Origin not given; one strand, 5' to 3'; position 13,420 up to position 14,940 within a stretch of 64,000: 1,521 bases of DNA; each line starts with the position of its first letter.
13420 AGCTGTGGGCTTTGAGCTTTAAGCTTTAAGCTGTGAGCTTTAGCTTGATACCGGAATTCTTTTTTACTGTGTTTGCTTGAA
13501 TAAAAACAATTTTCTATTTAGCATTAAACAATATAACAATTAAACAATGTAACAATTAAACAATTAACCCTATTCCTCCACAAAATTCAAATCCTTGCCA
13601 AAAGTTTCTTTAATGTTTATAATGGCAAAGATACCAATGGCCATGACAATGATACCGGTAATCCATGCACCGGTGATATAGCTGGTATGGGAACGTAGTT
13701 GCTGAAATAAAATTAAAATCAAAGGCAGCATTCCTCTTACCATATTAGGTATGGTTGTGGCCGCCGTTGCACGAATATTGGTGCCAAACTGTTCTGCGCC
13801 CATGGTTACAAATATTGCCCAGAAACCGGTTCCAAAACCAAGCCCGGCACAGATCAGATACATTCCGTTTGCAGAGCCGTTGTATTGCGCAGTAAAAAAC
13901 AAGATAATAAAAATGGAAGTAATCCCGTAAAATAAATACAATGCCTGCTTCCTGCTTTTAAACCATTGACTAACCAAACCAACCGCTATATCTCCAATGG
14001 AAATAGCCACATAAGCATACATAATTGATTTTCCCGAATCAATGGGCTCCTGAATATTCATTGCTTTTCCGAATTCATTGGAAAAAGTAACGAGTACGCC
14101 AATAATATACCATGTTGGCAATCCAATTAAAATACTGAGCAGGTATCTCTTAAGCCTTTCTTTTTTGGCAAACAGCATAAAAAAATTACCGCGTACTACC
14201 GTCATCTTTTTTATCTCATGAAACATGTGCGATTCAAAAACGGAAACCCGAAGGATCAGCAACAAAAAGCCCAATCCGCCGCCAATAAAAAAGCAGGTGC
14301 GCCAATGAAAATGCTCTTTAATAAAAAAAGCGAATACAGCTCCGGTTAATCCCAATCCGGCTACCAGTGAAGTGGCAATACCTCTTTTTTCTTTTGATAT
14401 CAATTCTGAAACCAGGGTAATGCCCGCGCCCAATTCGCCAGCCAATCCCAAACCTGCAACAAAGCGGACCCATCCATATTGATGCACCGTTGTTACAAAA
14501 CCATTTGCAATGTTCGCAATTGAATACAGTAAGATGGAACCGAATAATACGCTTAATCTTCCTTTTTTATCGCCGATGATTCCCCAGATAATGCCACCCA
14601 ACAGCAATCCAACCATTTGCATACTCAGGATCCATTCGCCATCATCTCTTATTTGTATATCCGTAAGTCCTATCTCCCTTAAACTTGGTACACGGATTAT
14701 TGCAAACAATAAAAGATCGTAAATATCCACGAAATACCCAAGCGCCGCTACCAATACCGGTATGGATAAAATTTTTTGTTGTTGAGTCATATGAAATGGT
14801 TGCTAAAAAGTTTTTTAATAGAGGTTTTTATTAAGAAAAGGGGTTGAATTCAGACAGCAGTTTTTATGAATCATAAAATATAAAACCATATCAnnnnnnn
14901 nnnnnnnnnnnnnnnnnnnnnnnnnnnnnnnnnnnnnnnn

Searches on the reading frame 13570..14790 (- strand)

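Call 10: search_protein_families(library=pfam, proteins=[window:13570-14790:-], max_evalue=0.001)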
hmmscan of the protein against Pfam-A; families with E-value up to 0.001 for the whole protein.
window:13570-14790:- (406 aa): 2 families
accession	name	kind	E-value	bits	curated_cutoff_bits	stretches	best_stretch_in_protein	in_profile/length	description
PF07690.21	MFS_1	-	4.3e-23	82.2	33.4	1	18-345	4-333/347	Major Facilitator Superfamily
PF00083.30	Sugar_tr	-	4.1e-11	42.9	22.3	1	13-194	3-201/452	Sugar (and other) transporter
